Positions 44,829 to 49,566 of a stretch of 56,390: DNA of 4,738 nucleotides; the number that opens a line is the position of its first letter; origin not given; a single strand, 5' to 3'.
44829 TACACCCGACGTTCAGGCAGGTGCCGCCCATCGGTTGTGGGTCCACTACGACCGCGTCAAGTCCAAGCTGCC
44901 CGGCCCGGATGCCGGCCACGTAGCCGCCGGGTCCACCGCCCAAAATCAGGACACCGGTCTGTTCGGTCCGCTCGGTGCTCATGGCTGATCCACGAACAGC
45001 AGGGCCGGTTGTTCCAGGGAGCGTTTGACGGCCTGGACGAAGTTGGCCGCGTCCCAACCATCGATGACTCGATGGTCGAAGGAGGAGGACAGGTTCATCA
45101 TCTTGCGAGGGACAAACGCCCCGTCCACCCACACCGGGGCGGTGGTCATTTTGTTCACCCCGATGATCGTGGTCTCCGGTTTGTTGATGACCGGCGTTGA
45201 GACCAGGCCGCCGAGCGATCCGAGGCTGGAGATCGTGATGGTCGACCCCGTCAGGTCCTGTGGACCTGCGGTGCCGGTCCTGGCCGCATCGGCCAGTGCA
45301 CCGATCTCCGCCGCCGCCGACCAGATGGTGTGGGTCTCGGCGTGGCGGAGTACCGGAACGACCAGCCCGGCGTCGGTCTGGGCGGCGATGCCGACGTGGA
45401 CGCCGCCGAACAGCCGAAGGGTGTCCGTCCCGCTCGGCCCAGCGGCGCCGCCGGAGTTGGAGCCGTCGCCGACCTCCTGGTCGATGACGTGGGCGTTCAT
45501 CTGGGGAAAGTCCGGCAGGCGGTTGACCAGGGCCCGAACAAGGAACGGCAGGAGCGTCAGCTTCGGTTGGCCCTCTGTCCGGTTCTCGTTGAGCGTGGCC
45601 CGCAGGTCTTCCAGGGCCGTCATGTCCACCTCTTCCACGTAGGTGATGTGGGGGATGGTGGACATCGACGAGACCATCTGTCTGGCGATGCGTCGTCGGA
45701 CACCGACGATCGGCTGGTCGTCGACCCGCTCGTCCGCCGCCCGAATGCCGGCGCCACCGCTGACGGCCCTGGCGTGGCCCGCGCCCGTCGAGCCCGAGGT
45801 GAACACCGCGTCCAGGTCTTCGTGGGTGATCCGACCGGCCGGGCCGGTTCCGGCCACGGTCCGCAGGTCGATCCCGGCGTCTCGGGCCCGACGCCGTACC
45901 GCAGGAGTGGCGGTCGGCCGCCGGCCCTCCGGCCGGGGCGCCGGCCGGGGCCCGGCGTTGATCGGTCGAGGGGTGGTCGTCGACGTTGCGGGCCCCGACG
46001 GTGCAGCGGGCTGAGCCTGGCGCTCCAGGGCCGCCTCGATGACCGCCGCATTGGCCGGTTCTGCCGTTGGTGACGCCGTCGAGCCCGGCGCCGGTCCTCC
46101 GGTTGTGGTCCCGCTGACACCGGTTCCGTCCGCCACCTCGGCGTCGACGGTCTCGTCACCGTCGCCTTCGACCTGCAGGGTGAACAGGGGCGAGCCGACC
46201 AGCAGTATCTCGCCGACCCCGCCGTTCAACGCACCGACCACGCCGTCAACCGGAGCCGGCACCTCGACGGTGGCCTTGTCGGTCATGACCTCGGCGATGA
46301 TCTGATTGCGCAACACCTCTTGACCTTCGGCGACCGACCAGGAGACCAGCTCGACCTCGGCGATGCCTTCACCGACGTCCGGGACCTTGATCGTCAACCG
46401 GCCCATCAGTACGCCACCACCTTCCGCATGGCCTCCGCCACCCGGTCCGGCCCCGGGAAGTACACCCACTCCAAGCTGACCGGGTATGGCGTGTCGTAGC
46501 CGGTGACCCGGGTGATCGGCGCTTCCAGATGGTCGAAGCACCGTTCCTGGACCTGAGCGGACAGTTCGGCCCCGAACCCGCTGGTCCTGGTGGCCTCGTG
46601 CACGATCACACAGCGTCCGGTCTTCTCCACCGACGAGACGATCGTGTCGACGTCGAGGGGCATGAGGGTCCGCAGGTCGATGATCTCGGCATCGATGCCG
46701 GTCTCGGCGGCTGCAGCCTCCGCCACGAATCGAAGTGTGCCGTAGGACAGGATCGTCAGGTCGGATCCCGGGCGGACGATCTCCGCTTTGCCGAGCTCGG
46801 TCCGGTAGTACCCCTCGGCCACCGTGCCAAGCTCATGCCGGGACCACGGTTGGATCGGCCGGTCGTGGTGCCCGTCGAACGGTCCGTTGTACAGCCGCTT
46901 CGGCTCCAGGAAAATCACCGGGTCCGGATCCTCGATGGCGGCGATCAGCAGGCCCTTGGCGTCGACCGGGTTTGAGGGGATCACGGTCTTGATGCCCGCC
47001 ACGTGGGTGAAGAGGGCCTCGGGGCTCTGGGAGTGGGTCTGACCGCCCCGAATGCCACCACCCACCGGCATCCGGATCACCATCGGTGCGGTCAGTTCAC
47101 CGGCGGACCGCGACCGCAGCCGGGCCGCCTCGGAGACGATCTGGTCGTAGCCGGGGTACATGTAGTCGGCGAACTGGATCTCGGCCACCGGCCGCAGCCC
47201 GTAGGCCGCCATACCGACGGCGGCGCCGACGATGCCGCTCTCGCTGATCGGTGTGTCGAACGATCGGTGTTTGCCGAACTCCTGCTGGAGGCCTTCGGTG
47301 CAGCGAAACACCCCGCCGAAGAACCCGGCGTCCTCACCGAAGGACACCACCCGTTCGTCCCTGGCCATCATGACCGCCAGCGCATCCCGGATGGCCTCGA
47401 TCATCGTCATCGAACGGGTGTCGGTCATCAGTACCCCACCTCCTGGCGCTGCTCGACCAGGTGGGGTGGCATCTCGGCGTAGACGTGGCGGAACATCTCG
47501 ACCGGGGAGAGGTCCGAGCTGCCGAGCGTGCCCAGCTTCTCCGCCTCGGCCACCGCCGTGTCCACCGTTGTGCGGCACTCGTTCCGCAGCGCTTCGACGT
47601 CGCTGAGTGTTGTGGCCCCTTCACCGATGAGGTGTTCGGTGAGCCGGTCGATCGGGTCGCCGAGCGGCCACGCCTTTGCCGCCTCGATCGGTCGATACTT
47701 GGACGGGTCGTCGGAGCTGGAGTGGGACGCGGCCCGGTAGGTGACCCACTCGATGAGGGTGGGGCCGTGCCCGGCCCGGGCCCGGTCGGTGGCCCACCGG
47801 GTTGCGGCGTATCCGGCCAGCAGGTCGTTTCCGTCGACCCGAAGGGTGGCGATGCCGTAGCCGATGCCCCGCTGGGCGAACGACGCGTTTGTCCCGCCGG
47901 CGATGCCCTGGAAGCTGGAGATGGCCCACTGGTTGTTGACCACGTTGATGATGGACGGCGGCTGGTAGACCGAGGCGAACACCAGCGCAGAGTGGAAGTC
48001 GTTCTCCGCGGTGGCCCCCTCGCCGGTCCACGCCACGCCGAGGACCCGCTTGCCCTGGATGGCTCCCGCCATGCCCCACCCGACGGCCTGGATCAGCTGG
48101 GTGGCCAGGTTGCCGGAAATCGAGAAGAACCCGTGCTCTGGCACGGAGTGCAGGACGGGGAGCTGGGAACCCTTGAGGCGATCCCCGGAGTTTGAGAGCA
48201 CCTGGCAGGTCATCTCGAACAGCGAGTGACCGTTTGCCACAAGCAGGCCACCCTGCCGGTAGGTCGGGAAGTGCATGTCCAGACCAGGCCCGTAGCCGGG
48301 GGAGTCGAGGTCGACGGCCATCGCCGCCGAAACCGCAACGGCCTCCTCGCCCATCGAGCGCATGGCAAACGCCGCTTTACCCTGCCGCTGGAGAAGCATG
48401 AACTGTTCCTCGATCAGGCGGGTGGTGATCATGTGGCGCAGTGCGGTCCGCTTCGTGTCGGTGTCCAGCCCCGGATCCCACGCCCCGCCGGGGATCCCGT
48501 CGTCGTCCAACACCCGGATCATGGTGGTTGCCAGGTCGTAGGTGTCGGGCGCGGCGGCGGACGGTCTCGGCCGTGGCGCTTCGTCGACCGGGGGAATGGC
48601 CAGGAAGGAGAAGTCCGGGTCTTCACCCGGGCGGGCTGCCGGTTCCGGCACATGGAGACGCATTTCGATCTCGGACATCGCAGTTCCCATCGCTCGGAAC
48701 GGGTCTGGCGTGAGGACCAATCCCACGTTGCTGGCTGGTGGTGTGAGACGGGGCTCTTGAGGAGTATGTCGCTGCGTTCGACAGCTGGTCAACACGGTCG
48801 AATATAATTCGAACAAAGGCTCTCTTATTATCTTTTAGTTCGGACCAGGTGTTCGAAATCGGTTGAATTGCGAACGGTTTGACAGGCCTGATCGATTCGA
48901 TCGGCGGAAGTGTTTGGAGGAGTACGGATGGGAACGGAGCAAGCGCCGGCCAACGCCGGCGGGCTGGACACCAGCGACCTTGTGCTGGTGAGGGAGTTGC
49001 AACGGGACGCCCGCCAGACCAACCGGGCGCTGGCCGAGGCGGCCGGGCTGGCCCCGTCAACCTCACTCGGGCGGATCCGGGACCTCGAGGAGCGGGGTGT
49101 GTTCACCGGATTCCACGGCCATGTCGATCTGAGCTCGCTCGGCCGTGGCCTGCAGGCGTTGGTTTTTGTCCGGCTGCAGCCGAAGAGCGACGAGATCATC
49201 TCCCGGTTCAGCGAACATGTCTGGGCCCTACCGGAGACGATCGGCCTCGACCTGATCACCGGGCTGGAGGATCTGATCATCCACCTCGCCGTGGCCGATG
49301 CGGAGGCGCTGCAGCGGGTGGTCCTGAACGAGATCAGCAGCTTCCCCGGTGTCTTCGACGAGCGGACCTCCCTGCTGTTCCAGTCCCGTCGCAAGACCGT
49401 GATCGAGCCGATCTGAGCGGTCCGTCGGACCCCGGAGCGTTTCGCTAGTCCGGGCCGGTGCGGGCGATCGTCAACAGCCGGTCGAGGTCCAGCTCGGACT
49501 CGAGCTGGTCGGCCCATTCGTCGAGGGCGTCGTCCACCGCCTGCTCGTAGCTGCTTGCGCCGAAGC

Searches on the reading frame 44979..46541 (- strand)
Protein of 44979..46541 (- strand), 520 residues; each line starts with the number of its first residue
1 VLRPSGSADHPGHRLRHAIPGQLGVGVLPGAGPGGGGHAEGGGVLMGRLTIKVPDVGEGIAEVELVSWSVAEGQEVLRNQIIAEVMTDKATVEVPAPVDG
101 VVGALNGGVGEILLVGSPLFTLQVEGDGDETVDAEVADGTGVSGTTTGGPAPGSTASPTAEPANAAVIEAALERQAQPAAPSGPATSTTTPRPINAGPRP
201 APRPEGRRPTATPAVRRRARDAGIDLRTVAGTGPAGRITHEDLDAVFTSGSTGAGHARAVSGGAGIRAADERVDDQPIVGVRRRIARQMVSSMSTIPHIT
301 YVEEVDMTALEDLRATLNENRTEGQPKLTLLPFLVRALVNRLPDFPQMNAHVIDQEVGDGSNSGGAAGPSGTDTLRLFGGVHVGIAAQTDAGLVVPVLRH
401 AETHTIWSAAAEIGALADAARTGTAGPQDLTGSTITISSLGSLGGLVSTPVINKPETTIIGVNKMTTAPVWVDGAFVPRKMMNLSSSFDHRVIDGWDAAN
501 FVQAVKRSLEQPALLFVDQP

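Call 76: search_protein_families(library=pfam, proteins=[window:44979-46541:-], max_evalue=0.01)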
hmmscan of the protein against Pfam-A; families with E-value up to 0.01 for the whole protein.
window:44979-46541:- (520 aa): 3 families
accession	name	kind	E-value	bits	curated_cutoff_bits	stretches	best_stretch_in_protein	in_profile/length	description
PF00198.28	2-oxoacid_dh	-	6.2e-72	242.2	23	1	273-516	4-231/232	2-oxoacid dehydrogenases acyltransferase (catalytic domain)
PF00364.28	Biotin_lipoyl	-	1.2e-16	60.8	22.1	1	50-122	2-73/73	Biotin-requiring enzyme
PF02817.22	E3_binding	-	3.8e-14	53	23.7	1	211-243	3-35/36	e3 binding domain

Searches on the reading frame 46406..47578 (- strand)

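Call 42: search_protein_families(library=pfam, proteins=[window:46406-47578:-], max_evalue=0.001)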
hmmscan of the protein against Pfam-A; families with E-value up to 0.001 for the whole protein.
window:46406-47578:- (390 aa): 2 families
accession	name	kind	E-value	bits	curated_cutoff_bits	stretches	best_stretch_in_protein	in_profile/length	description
PF02779.29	Transket_pyr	-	3.4e-43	147.7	27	1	56-231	2-173/174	Transketolase, pyrimidine binding domain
PF02780.25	Transketolase_C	-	2.3e-36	124.9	25.9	1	263-380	1-124/124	Transketolase, C-terminal domain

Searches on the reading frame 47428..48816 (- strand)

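Call 42: search_protein_families(library=pfam, proteins=[window:47428-48816:-], max_evalue=0.001)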
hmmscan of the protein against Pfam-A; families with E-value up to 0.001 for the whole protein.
window:47428-48816:- (462 aa): 2 families
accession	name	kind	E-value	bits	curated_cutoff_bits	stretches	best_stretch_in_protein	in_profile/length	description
PF00676.26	E1_dh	-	2.4e-73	247.2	22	1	127-428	2-294/300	Dehydrogenase E1 component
PF12573.13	OxoDH_E1alpha_N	-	1.1e-11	44.7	25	1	52-88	3-39/41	2-oxoisovalerate dehydrogenase E1 alpha subunit N terminal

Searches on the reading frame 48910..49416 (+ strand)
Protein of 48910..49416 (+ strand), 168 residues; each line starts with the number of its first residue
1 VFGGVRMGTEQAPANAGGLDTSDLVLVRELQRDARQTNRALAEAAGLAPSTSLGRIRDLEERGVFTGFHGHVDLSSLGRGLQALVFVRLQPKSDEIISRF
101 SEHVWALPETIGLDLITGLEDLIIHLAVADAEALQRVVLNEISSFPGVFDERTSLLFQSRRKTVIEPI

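Call 42: search_protein_families(library=pfam, proteins=[window:48910-49416:+], max_evalue=0.001)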
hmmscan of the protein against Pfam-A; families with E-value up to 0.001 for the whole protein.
window:48910-49416:+ (168 aa): 3 families
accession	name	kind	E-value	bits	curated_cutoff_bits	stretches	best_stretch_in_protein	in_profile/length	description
PF13412.12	HTH_24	-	1.3e-10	41.1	21.9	1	19-64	1-46/48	Winged helix-turn-helix DNA-binding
PF01037.27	AsnC_trans_reg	-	7.2e-10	39.1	25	1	85-157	1-71/73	Lrp/AsnC ligand binding domain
PF13404.12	HTH_AsnC-type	-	8.5e-10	38.7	27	1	19-60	1-42/42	AsnC-type helix-turn-helix domain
